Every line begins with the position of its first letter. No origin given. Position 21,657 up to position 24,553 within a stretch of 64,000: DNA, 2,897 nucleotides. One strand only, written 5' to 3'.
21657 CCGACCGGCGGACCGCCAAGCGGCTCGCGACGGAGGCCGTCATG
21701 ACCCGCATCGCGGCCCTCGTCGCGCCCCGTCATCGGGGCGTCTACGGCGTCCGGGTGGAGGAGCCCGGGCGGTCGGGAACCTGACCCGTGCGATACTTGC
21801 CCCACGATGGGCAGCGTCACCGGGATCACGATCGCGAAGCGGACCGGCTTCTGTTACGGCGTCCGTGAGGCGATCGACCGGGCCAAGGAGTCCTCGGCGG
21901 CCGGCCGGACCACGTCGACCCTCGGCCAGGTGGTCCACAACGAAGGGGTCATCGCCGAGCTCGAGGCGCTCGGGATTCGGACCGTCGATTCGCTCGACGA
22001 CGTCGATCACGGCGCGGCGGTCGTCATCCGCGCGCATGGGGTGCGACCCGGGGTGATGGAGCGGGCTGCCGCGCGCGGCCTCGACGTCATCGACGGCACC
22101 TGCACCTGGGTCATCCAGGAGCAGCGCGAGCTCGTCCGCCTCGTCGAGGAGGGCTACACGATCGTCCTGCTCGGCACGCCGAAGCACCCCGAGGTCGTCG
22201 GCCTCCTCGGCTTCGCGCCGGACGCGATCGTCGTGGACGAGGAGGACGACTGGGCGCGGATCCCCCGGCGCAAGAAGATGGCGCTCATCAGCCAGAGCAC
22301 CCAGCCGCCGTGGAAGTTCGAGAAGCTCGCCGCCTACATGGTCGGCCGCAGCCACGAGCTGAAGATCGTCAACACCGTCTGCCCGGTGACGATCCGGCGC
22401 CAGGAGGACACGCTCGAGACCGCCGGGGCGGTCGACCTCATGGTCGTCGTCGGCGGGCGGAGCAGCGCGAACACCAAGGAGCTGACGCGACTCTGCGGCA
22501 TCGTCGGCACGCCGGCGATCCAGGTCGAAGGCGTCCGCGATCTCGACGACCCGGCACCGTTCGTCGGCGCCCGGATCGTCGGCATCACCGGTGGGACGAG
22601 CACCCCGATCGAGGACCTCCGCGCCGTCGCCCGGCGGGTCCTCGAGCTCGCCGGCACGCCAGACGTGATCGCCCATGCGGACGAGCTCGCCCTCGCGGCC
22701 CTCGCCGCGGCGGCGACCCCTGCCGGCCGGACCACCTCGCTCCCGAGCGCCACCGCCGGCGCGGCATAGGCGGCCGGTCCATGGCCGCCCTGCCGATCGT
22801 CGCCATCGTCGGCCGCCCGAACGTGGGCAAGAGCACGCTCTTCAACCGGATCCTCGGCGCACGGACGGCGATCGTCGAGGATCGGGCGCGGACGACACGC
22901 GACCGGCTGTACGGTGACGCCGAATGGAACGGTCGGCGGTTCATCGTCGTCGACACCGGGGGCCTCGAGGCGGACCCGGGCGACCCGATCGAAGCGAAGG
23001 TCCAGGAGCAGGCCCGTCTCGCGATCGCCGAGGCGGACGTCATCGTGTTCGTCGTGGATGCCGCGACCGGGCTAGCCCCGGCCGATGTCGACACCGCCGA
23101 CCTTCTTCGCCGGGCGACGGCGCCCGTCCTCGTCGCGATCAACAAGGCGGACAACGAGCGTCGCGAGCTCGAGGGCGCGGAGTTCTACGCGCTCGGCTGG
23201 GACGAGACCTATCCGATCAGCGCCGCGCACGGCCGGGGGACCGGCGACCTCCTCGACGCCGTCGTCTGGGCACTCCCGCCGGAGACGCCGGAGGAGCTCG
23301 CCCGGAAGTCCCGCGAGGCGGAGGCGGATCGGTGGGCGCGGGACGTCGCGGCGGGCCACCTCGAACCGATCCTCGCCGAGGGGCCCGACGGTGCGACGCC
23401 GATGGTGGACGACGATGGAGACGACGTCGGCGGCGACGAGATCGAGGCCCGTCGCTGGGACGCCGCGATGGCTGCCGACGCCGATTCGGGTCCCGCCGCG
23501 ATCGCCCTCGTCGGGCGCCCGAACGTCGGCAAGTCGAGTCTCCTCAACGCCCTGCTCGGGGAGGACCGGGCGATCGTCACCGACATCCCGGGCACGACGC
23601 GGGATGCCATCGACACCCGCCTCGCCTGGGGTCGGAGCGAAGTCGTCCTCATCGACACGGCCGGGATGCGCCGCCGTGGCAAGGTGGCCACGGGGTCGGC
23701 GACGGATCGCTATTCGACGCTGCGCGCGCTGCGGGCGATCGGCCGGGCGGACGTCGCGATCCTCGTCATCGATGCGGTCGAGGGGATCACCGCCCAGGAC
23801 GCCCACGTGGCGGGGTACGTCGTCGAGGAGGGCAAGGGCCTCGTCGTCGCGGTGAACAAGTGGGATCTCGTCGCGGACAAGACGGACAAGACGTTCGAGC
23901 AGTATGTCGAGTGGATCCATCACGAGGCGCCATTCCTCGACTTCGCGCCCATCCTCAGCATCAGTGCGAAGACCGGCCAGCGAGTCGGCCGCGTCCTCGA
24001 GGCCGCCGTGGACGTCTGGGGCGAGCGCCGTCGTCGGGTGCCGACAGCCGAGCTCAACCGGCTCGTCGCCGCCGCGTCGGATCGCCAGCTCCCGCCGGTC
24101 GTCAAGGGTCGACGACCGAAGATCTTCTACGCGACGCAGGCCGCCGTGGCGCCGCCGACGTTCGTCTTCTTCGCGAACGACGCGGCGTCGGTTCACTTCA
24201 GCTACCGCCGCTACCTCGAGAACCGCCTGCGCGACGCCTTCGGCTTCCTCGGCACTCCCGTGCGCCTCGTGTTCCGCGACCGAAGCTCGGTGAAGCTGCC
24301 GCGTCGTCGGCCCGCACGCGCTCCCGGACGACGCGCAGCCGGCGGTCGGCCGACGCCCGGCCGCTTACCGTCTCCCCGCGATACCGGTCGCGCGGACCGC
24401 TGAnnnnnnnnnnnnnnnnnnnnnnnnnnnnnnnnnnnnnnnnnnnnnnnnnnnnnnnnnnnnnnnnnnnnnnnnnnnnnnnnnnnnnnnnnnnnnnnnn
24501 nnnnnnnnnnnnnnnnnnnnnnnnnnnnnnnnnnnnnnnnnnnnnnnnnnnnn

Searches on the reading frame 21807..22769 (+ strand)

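Call 10: search_protein_families(library=pfam, proteins=[window:21807-22769:+], max_evalue=0.01)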
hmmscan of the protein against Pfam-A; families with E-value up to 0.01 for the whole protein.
window:21807-22769:+ (320 aa): 1 family
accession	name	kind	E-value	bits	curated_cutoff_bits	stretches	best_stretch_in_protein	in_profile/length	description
PF02401.23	LYTB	-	1.7e-71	241.1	24.5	1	7-277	1-265/267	LytB protein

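Call 11: search_protein_families(library=ncbifam, proteins=[window:21807-22769:+], max_evalue=0.01)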
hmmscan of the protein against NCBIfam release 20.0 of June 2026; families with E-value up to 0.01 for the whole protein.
window:21807-22769:+ (320 aa): 8 families
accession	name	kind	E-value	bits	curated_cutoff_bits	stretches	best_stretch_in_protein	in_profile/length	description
NF000907.0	PRK00087.1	equivalog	5.5e-79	266.1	624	1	7-281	3-278/671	bifunctional 4-hydroxy-3-methylbut-2-enyl diphosphate reductase/30S ribosomal protein S1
NF002187.0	PRK01045.1-1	equivalog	1.8e-68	230.7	276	1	7-280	3-277/282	4-hydroxy-3-methylbut-2-enyl diphosphate reductase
TIGR00216.1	ispH_lytB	equivalog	2.3e-63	214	187.85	1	7-277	2-278/282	4-hydroxy-3-methylbut-2-enyl diphosphate reductase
NF009024.0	PRK12360.1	equivalog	7.7e-62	209.2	387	1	7-268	3-268/281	4-hydroxy-3-methylbut-2-enyl diphosphate reductase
NF002189.0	PRK01045.1-3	equivalog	1.2e-39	136.1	444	1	7-277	16-292/326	4-hydroxy-3-methylbut-2-enyl diphosphate reductase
NF002188.0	PRK01045.1-2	equivalog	1.8e-38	132.4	420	1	7-283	3-286/315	4-hydroxy-3-methylbut-2-enyl diphosphate reductase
NF002190.0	PRK01045.1-4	subfamily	6e-38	130.5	389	1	7-268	9-279/321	4-hydroxy-3-methylbut-2-enyl diphosphate reductase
NF009911.0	PRK13371.1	equivalog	1.3e-26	93.6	440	2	6-145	56-203/405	4-hydroxy-3-methylbut-2-enyl diphosphate reductase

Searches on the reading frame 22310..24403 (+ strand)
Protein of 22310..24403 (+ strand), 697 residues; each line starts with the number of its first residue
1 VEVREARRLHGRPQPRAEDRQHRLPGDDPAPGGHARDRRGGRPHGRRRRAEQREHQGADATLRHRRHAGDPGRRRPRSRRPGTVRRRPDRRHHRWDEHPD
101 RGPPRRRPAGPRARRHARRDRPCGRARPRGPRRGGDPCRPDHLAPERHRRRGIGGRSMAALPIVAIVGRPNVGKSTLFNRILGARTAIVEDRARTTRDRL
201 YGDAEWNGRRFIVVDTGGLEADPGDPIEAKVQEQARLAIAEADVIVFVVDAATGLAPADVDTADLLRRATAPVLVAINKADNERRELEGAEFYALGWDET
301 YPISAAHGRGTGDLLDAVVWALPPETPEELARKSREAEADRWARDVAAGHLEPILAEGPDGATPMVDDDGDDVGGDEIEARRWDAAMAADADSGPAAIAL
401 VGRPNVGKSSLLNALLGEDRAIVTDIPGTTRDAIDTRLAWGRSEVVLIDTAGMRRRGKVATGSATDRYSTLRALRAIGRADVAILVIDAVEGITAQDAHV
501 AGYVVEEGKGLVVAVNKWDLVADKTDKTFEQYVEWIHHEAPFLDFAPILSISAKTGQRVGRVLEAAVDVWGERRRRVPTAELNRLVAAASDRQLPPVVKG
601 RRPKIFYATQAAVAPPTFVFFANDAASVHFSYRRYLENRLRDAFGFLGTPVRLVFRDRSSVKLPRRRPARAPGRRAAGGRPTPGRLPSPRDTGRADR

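Call 10: search_protein_families(library=pfam, proteins=[window:22310-24403:+], max_evalue=0.01)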
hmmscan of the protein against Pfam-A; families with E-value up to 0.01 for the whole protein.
window:22310-24403:+ (697 aa): 16 families
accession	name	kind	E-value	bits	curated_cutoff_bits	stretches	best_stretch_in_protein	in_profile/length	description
PF01926.29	MMR_HSR1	-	2.5e-59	198.8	21.9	2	164-279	2-113/113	50S ribosome-binding GTPase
PF14714.11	KH_dom-like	-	1.6e-32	112.1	27.3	1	576-656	1-81/81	KH-domain-like of EngA bacterial GTPase enzymes, C-terminal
PF00009.33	GTP_EFTU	-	5.1e-25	88.6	26.5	2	475-568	88-184/188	Elongation factor Tu GTP binding domain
PF02421.24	FeoB_N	-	3.5e-23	82.3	27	2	397-525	2-122/156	Ferrous iron transport protein B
PF00350.29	Dynamin_N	-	5.1e-12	46.6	27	1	398-430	1-33/168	Dynamin family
PF04548.22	AIG1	-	1.5e-10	41.2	27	2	165-262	4-103/212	AIG1 family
PF03193.22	RsgA_GTPase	-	1.2e-08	35.4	30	1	397-455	108-170/174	RsgA GTPase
PF02492.25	cobW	-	3.8e-06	27.1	20.7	0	442-543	83-179/180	CobW/HypB/UreG, nucleotide-binding domain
PF00005.33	ABC_tran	-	2e-05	25.7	25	0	397-422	13-38/137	ABC transporter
PF08477.19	Roc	-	0.00053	20.6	27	0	398-419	2-23/119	Ras of Complex, Roc, domain of DAPkinase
PF13401.12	AAA_22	-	0.00057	20.6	27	0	394-430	4-45/130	AAA domain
PF13555.12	AAA_29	-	0.0021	18.2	27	0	393-415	19-42/61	P-loop containing region of AAA domain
PF13191.12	AAA_16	-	0.0024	18.9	32.6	0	384-432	13-62/167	AAA ATPase domain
PF19263.5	DUF5906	-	0.0039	18.3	27.6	0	167-216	2-54/114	Family of unknown function (DUF5906)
PF13479.12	AAA_24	-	0.0064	16.8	27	0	397-488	4-71/195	AAA domain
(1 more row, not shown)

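Call 11: search_protein_families(library=ncbifam, proteins=[window:22310-24403:+], max_evalue=0.01)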
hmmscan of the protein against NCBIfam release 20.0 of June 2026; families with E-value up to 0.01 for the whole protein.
window:22310-24403:+ (697 aa): 49 families (the best 25 are shown)
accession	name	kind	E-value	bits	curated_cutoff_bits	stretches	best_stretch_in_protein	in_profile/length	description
TIGR03594.1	GTPase_EngA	equivalog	2e-161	537.8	306.7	1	162-656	1-432/432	ribosome biogenesis GTPase Der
NF002828.0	PRK03003.1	equivalog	4.2e-133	444.4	631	2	386-659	204-470/477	ribosome biogenesis GTPase Der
NF007071.0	PRK09518.1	equivalog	5.7e-129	431.7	953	2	393-659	442-701/706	bifunctional cytidylate kinase/GTPase Der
NF000908.1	PRK00089.1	equivalog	9.8e-59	199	237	2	163-325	5-170/291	GTPase Era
NF003661.0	PRK05291.1-3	equivalog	4.3e-51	174.7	380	2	397-566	218-366/448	tRNA uridine-5-carboxymethylaminomethyl(34) synthesis GTPase MnmE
TIGR00450.1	mnmE_trmE_thdF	equivalog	1.8e-50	172.3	252.6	2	395-526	209-334/446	tRNA uridine-5-carboxymethylaminomethyl(34) synthesis GTPase MnmE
TIGR00231.1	small_GTP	domain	1.6e-47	161.4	42.5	2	396-559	4-155/164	GTP-binding protein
TIGR00436.1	era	equivalog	3.7e-46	157.7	116.25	2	164-314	3-155/270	GTPase Era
TIGR03918.1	GTP_HydF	equivalog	8.8e-42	143.3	325.55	2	397-528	9-135/392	[FeFe] hydrogenase H-cluster maturation GTPase HydF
TIGR03596.1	GTPase_YlqF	equivalog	5.1e-22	78.5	208.2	2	396-453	119-173/276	ribosome biogenesis GTPase YlqF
TIGR00437.1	feoB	equivalog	8.7e-21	74.3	315.65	2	168-320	1-152/594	ferrous iron transport protein B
TIGR03156.1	GTP_HflX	equivalog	1.8e-20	73.1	216.75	2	146-318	174-347/351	GTPase HflX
TIGR03598.1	GTPase_YsxC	equivalog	3.5e-19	69.2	124.45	2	396-559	19-178/186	ribosome biogenesis GTP-binding protein YihA/YsxC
NF003255.0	PRK04213.1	equivalog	7.5e-17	61.3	164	2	396-452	10-61/204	GTP-binding protein EngB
NF008955.0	PRK12297.1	equivalog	9.5e-15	54.4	406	2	161-338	159-344/429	GTPase ObgE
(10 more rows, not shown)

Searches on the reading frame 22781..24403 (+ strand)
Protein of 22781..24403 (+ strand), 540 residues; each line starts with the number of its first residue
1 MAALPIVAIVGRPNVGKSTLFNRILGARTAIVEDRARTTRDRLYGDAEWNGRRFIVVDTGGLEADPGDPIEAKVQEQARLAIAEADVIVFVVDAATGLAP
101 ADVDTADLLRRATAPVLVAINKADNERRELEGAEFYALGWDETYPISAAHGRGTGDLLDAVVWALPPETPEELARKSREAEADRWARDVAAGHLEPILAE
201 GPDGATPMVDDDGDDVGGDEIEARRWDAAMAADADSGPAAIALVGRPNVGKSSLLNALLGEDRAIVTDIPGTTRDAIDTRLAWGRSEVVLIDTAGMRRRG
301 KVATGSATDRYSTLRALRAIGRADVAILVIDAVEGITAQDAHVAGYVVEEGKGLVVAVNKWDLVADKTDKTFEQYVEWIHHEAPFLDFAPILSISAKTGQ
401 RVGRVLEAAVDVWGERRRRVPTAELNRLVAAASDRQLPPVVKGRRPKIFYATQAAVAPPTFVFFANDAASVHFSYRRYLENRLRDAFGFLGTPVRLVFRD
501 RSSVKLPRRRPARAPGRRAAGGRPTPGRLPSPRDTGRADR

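Call 12: find_related_loci(query=window:22924-24403:+, collection=genome_contigs, flank=10000)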
Query window:22924-24403:+ (493 aa) in genome_contigs; peptide patterns used: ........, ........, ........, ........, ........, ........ (x = any residue, [..] = any of these).
600 stretches matched a pattern (row limit reached: there are more); 1 encode a relative of the query (tblastn E <= 1e-3); 1 distinct loci.
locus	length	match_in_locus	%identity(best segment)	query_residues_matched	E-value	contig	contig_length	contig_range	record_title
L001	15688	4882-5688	50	193-461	1e-15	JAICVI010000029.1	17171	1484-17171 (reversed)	MAG: Chloroflexota bacterium isolate HEB_FP_1_bin.40 k141_1175213_length_17171_cov_10.6015, whole genome shotgun sequenc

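Call 21: find_homologous_proteins(query=window:22781-24403:+, max_evalue=1e-50)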
Query window:22781-24403:+ (540 aa): 7996 proteins with E <= 1e-50 among 8000 candidates; the best 120 are listed.
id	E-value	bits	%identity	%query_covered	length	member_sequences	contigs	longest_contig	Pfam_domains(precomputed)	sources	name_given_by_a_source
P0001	0.0e+0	1178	100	100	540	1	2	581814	PF02492.26,PF01926.30,PF00005.34,PF00350.30,PF02421.25,PF00009.34,PF03193.23,PF14714.12,PF04548.23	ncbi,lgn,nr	ncbi:MAG: ribosome biogenesis GTPase Der [Chloroflexi bacterium]|nr:ribosome biogenesis GTPase Der [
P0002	0.0e+0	1147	97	100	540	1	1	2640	PF01926.30,PF00005.34,PF00350.30,PF02421.25,PF00009.34,PF03193.23,PF14714.12,PF04548.23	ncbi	-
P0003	1.8e-297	1006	84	99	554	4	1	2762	PF01926.30,PF00005.34,PF00350.30,PF02421.25,PF00009.34,PF03193.23,PF14714.12,PF04548.23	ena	-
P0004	5.9e-284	961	83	98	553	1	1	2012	PF02492.26,PF01926.30,PF00005.34,PF00350.30,PF02421.25,PF00009.34,PF03193.23,PF14714.12,PF04548.23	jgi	jgi:GTP-binding protein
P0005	6.0e-282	954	80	100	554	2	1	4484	PF01926.30,PF00350.30,PF02421.25,PF00009.34,PF03193.23,PF14714.12,PF04548.23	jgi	jgi:GTPase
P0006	6.7e-282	954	84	94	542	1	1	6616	PF01926.30,PF00350.30,PF02421.25,PF00009.34,PF03193.23,PF14714.12,PF04548.23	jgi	-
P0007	3.2e-281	952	84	94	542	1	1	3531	PF01926.30,PF00350.30,PF02421.25,PF00009.34,PF03193.23,PF14714.12,PF04548.23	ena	-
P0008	7.4e-281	951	82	98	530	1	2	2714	PF01926.30,PF00350.30,PF02421.25,PF00009.34,PF03193.23,PF14714.12,PF04548.23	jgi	jgi:GTP-binding protein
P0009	1.3e-280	950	82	97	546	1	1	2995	PF01926.30,PF00005.34,PF00350.30,PF02421.25,PF00009.34,PF03193.23,PF14714.12,PF04548.23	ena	-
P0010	2.5e-280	949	83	98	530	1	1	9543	PF01926.30,PF00350.30,PF02421.25,PF00009.34,PF03193.23,PF14714.12,PF04548.23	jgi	jgi:GTP-binding protein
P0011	8.6e-280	947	82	97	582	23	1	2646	PF02492.26,PF01926.30,PF00005.34,PF00350.30,PF02421.25,PF00009.34,PF03193.23,PF14714.12,PF04548.23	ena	-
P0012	2.3e-278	943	80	100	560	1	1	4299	PF01926.30,PF00350.30,PF02421.25,PF00009.34,PF03193.23,PF14714.12,PF04548.23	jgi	jgi:GTPase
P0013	3.3e-278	942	79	100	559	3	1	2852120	PF01926.30,PF00350.30,PF02421.25,PF00009.34,PF03193.23,PF14714.12,PF04548.23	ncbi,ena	-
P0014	8.3e-277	937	80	100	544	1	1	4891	PF02492.26,PF01926.30,PF00350.30,PF02421.25,PF00009.34,PF03193.23,PF14714.12,PF04548.23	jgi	jgi:GTP-binding protein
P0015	1.1e-276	937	79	97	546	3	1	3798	PF01926.30,PF00350.30,PF02421.25,PF00009.34,PF03193.23,PF14714.12,PF04548.23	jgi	jgi:GTP-binding protein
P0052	1.7e-266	903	79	95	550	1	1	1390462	PF02492.26,PF01926.30,PF00005.34,PF00350.30,PF02421.25,PF00009.34,PF03193.23,PF14714.12,PF04548.23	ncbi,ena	-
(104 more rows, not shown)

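Call 22: find_encoding_contigs(protein=P0013, flank=10000, max_places=2)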
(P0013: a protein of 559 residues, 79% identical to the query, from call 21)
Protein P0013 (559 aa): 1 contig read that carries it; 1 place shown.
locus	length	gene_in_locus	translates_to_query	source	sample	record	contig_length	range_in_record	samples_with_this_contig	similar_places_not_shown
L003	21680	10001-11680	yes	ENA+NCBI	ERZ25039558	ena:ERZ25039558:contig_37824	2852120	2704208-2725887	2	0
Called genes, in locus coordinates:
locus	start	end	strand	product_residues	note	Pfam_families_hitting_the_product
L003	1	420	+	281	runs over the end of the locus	PF01513:NAD_kinase, PF20143:NAD_kinase_C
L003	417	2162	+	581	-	PF02463:SMC_N, PF13476:AAA_23 (weak), PF13304:AAA_21 (faint)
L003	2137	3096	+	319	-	PF02899:Phage_int_SAM_1, PF00589:Phage_integrase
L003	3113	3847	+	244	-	PF03703:bPH_2, PF09851:SHOCT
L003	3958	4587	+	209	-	PF02163:Peptidase_M50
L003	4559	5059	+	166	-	-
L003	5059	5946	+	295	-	PF02616:SMC_ScpA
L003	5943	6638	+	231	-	PF04079:SMC_ScpB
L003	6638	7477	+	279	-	PF01479:S4, PF00849:PseudoU_synth_2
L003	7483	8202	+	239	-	PF02224:Cytidylate_kin, PF13189:Cytidylate_kin2 (weak)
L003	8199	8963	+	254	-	PF01553:Acyltransferase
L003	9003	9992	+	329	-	PF02401:LYTB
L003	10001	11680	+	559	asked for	PF00350:Dynamin_N (faint), PF01926:MMR_HSR1, PF02421:FeoB_N, PF04548:AIG1 (weak), PF00009:GTP_EFTU, PF01926:MMR_HSR1, PF02421:FeoB_N, PF14714:KH_dom-like, +1 more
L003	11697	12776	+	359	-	PF01210:NAD_Gly3P_dh_N, PF02558:ApbA, PF03807:F420_oxidored (faint), PF07479:NAD_Gly3P_dh_C, PF20618:GPD_NAD_C_bact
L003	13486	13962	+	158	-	-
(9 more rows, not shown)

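Call 23: find_encoding_contigs(protein=P0052, flank=10000, max_places=2)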
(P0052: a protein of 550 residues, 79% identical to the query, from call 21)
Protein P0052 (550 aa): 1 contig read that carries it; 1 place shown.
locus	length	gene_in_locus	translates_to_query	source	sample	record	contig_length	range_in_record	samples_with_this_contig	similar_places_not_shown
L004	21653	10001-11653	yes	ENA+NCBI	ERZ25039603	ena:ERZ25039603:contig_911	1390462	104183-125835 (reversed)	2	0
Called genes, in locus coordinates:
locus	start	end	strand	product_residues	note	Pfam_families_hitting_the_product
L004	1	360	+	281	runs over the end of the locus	PF01513:NAD_kinase, PF20143:NAD_kinase_C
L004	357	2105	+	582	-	PF02463:SMC_N, PF13476:AAA_23 (weak)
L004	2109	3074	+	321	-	PF02899:Phage_int_SAM_1, PF00589:Phage_integrase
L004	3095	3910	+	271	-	PF03703:bPH_2, PF09851:SHOCT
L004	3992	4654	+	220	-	PF02163:Peptidase_M50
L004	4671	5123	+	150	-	-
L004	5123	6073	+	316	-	PF02616:SMC_ScpA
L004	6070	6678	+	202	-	PF04079:SMC_ScpB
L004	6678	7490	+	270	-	PF01479:S4, PF00849:PseudoU_synth_2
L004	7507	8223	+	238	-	PF02224:Cytidylate_kin, PF13189:Cytidylate_kin2 (faint)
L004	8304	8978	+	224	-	PF01553:Acyltransferase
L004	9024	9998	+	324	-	PF02401:LYTB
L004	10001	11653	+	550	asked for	PF00009:GTP_EFTU, PF01926:MMR_HSR1, PF02421:FeoB_N, PF04548:AIG1 (weak), PF00009:GTP_EFTU, PF01926:MMR_HSR1, PF02421:FeoB_N, PF14714:KH_dom-like, +4 more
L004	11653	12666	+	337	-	PF01210:NAD_Gly3P_dh_N, PF02558:ApbA (weak), PF07479:NAD_Gly3P_dh_C, PF20618:GPD_NAD_C_bact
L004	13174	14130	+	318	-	PF06271:RDD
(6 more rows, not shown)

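Call 35: find_related_loci(query=window:22781-24403:+, collection=metagenome_contigs, flank=10000)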
Query window:22781-24403:+ (540 aa) in metagenome_contigs; peptide patterns used: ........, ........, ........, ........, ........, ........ (x = any residue, [..] = any of these).
599 stretches matched a pattern (row limit reached: there are more); 542 encode a relative of the query (tblastn E <= 1e-3); the best 80 are kept; 80 distinct loci.
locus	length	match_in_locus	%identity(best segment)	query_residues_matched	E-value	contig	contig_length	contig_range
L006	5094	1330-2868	78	3-514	0e+0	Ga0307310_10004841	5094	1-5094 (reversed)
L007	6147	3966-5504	77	3-514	0e+0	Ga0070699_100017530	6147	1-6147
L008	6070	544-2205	74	4-531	0e+0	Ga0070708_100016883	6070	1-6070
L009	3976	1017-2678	74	4-531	0e+0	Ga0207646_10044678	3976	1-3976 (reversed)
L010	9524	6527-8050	82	11-517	0e+0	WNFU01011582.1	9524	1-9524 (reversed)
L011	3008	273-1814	78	3-514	0e+0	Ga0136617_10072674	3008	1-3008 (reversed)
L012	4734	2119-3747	73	1-531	0e+0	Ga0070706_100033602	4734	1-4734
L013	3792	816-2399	75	3-528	0e+0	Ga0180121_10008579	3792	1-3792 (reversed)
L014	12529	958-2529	77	3-528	0e+0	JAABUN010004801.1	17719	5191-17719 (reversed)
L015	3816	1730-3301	77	3-528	0e+0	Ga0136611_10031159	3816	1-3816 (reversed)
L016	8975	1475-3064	76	3-537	0e+0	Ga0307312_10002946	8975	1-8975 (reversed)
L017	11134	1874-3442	73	1-519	0e+0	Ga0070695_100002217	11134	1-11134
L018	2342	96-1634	77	2-512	0e+0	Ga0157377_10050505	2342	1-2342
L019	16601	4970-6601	72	1-530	0e+0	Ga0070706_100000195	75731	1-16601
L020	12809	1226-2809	74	1-519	0e+0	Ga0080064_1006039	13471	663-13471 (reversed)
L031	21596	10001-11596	74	4-528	0e+0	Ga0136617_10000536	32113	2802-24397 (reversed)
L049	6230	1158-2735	74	4-514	0e+0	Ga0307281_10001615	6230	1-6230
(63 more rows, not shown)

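Call 44: find_related_loci(query=L031:13287-14300:-, collection=viral_contigs, flank=6000)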
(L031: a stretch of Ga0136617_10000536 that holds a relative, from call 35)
Query L031:13287-14300:- (338 aa) in viral_contigs; peptide patterns used: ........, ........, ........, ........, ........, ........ (x = any residue, [..] = any of these).
6 stretches matched a pattern; 1 encode a relative of the query (tblastn E <= 1e-3); 1 distinct loci.
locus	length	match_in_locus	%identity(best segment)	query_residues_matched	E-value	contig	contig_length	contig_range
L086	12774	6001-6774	26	56-309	5e-6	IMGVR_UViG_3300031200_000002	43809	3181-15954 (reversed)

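Call 64: search_protein_families(library=pfam, proteins=[L031:13284-14450:-, L049:5229-5987:-], max_evalue=0.1)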
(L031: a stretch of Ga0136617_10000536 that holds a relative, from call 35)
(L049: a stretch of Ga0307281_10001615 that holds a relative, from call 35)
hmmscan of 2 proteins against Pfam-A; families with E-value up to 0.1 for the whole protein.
L031:13284-14450:- (388 aa): 3 families
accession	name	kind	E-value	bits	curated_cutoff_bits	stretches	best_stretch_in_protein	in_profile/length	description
PF00589.27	Phage_integrase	-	5.3e-24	85.4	27.1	1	194-369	7-170/172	Phage integrase family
PF22022.2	Phage_int_M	-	0.00014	22.5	27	1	99-155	12-68/96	Phage integrase central domain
PF14659.12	Phage_int_SAM_3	-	0.0032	18.1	22.6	1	100-141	14-55/58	Phage integrase, N-terminal SAM-like domain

L049:5229-5987:- (252 aa): 4 families
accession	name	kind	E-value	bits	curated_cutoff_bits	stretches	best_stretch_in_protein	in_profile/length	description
PF13683.12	rve_3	-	2.9e-16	59.4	26.5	1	154-219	2-67/67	Integrase core domain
PF00665.32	rve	-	1.4e-09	38.5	32.6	1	58-165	3-102/102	Integrase core domain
PF13333.12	rve_2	-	9.2e-07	29.4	22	1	172-221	1-50/56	Integrase core domain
PF24764.1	rva_4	-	1.6e-05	25.2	26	1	54-183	2-117/194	Integrase core domain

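Call 75: find_encoding_contigs(protein=P0002, flank=10000, max_places=3)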
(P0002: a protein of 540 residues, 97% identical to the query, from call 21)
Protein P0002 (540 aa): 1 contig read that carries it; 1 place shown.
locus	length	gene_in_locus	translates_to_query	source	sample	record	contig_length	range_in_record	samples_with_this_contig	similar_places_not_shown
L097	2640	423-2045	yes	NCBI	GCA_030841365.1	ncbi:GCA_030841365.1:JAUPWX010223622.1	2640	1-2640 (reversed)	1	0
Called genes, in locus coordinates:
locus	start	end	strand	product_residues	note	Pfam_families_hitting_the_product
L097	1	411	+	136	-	?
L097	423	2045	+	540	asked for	PF00005:ABC_tran (faint), PF00009:GTP_EFTU (weak), PF01926:MMR_HSR1, PF02421:FeoB_N, PF00009:GTP_EFTU, PF01926:MMR_HSR1, PF02421:FeoB_N, PF14714:KH_dom-like, +3 more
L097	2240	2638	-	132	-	?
